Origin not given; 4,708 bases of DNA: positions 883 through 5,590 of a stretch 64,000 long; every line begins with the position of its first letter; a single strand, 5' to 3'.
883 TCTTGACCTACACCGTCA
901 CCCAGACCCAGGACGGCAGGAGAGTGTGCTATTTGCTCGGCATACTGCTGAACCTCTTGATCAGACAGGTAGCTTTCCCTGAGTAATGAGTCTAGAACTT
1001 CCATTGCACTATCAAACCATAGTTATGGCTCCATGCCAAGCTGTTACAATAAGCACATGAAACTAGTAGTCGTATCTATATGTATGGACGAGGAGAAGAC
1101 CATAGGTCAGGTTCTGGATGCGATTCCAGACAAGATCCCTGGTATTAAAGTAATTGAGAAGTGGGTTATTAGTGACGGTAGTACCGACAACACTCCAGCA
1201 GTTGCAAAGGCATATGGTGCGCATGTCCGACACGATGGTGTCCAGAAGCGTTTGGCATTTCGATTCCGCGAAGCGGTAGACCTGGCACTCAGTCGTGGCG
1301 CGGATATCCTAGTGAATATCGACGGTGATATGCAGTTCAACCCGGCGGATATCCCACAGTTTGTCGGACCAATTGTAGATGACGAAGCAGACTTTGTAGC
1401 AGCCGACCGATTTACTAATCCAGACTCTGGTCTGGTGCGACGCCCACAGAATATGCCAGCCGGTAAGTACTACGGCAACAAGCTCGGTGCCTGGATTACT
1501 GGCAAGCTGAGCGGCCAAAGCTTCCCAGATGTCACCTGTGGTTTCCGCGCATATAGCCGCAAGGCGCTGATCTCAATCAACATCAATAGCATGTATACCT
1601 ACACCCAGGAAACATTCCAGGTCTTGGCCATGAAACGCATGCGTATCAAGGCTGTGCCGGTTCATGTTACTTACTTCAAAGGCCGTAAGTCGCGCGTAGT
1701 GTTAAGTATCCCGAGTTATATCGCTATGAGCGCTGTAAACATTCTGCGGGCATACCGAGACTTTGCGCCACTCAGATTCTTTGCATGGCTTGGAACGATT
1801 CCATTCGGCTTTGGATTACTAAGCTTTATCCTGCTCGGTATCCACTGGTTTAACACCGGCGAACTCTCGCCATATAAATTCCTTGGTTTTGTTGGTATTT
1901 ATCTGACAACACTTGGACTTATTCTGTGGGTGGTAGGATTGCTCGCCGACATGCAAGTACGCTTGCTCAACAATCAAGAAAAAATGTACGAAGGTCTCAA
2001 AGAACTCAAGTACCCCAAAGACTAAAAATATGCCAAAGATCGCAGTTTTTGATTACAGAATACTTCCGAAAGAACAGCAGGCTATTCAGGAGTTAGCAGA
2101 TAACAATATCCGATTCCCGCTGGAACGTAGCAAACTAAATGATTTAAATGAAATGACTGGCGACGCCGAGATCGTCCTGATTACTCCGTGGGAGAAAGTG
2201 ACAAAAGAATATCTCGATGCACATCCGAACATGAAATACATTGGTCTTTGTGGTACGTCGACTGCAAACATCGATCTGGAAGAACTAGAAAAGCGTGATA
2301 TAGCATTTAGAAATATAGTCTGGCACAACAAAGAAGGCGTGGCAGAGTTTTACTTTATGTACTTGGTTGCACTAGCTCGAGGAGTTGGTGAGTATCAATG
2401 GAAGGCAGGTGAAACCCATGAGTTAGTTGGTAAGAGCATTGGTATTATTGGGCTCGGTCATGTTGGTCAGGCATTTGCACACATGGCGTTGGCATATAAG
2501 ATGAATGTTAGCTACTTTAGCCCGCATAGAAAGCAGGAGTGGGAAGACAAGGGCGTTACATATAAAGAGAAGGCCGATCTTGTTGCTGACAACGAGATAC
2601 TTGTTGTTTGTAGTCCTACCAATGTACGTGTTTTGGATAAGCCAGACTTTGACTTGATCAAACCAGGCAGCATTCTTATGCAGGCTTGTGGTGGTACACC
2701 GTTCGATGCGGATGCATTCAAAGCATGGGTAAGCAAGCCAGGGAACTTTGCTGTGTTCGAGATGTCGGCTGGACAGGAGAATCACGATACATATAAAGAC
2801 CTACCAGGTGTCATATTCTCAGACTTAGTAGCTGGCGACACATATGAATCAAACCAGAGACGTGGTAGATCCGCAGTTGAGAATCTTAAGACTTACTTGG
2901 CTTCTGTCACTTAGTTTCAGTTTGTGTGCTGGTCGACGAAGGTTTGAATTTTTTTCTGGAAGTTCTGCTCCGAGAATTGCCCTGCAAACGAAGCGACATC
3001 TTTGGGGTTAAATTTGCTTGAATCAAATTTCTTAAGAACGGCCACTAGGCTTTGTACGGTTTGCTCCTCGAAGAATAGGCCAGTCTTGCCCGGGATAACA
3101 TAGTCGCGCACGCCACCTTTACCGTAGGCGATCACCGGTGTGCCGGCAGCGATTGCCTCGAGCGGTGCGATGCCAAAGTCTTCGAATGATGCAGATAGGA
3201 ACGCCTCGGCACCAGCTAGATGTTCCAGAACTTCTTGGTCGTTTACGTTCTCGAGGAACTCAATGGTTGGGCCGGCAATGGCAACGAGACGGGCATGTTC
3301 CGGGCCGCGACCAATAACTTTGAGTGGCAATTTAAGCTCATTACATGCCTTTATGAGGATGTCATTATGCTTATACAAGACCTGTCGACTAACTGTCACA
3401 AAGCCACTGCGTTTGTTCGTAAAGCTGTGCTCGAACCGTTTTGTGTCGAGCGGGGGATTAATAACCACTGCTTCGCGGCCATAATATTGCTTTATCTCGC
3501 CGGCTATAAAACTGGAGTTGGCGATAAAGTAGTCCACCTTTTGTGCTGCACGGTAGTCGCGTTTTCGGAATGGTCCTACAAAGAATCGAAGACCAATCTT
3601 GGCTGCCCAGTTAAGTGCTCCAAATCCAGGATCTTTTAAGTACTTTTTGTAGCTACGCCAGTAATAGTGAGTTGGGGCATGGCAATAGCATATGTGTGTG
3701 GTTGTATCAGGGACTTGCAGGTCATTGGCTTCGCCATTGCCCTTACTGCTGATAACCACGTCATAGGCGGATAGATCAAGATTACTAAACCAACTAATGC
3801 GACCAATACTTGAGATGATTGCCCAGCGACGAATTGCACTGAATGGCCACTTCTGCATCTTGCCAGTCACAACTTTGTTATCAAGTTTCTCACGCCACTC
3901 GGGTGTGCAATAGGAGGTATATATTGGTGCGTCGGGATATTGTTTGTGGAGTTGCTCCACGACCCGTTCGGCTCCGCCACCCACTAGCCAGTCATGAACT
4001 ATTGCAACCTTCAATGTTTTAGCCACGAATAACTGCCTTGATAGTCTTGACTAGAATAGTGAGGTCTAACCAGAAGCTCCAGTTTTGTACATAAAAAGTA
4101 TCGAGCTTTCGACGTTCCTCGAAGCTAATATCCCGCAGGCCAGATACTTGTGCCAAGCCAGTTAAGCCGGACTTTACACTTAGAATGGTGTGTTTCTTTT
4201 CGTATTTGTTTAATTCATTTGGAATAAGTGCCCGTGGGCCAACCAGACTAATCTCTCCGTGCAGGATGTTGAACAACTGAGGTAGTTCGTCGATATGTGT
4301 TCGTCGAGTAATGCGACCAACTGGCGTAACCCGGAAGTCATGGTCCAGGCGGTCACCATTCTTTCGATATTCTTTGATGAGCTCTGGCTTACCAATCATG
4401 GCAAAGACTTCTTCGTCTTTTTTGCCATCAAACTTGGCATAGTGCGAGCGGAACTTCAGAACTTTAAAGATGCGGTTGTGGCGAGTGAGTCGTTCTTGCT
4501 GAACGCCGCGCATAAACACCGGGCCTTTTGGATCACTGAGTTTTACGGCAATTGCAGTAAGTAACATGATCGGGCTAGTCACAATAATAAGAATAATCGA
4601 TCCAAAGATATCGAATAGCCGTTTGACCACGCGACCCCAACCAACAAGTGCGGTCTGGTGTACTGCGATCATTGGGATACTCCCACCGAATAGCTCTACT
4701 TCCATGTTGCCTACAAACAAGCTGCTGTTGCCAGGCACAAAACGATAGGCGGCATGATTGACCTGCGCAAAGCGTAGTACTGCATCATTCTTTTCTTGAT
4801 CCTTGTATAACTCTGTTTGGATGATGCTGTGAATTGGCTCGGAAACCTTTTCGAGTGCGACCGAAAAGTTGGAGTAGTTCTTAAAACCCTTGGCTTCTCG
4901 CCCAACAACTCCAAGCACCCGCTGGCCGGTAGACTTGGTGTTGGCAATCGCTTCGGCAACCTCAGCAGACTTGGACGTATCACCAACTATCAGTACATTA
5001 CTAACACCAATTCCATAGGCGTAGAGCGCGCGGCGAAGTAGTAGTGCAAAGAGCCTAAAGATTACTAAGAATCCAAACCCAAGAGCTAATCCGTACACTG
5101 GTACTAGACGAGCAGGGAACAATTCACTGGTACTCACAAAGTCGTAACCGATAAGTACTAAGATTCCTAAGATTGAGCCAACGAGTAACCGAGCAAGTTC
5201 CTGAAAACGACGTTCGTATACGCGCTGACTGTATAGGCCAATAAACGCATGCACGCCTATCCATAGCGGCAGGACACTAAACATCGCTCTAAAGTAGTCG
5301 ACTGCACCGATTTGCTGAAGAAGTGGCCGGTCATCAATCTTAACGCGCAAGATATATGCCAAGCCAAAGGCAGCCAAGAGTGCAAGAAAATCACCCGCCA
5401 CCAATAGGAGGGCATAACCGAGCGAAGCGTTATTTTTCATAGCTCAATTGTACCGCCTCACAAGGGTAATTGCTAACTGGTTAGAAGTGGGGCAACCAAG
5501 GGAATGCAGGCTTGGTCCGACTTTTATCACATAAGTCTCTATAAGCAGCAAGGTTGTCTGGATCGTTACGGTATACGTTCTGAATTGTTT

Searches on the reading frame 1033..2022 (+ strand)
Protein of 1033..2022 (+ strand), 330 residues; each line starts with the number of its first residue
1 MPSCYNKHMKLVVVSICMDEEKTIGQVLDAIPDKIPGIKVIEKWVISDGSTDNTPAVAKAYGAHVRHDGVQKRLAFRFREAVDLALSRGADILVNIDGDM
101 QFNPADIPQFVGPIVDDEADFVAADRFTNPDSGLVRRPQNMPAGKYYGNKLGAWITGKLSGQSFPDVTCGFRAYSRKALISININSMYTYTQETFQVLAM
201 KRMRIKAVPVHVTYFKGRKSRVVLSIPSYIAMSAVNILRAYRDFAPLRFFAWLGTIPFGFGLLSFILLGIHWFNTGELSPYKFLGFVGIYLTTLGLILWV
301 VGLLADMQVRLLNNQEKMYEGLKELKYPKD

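Call 69: search_protein_families(library=pfam, proteins=[window:1033-2022:+], max_evalue=0.00001)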
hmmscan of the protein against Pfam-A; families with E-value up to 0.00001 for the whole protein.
window:1033-2022:+ (330 aa): 1 family
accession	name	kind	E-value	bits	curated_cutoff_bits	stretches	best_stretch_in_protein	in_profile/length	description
PF00535.33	Glycos_transf_2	-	2.3e-16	60.6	23.3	1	13-179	2-164/168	Glycosyl transferase family 2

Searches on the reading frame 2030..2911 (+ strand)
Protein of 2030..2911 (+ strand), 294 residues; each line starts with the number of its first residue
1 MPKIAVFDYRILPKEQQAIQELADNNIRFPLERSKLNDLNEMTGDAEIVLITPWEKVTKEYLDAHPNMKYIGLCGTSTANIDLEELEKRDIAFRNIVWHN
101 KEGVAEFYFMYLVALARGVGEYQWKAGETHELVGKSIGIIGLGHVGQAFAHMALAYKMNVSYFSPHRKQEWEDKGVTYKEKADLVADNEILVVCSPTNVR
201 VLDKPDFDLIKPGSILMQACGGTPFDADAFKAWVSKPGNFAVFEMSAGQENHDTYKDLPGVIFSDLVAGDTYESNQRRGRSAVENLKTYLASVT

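Call 69: search_protein_families(library=pfam, proteins=[window:2030-2911:+], max_evalue=0.00001)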
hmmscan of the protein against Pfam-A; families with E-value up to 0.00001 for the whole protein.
window:2030-2911:+ (294 aa): 2 families
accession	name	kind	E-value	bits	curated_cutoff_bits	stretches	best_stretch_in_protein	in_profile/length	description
PF02826.25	2-Hacid_dh_C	-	2.1e-16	60.3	25.1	1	119-230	18-137/178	D-isomer specific 2-hydroxyacid dehydrogenase, NAD binding domain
PF00389.36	2-Hacid_dh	-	8e-14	51.9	24.6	1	6-291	3-125/134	D-isomer specific 2-hydroxyacid dehydrogenase, catalytic domain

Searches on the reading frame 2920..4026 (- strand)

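Call 69: search_protein_families(library=pfam, proteins=[window:2920-4026:-], max_evalue=0.00001)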
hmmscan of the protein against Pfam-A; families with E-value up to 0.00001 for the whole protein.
window:2920-4026:- (369 aa): 3 families
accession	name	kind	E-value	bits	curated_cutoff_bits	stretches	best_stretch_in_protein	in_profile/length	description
PF00534.26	Glycos_transf_1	-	2.5e-21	76.4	26.4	1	195-334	4-155/172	Glycosyl transferases group 1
PF13692.12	Glyco_trans_1_4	-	6.4e-17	62.6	27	1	209-331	4-136/142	Glycosyl transferases group 1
PF13439.12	Glyco_transf_4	-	2.4e-09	37.9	28.5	1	17-197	2-170/170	Glycosyltransferase Family 4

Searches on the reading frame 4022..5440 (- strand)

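Call 69: search_protein_families(library=pfam, proteins=[window:4022-5440:-], max_evalue=0.00001)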
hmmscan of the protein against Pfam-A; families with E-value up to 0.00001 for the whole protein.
window:4022-5440:- (473 aa): 2 families
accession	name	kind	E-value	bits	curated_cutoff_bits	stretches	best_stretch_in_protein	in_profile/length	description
PF02397.22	Bac_transf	-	5e-55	186.2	27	1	273-471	1-178/179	Bacterial sugar transferase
PF13727.12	CoA_binding_3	-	1.1e-08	35.7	25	1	67-183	3-114/175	CoA-binding domain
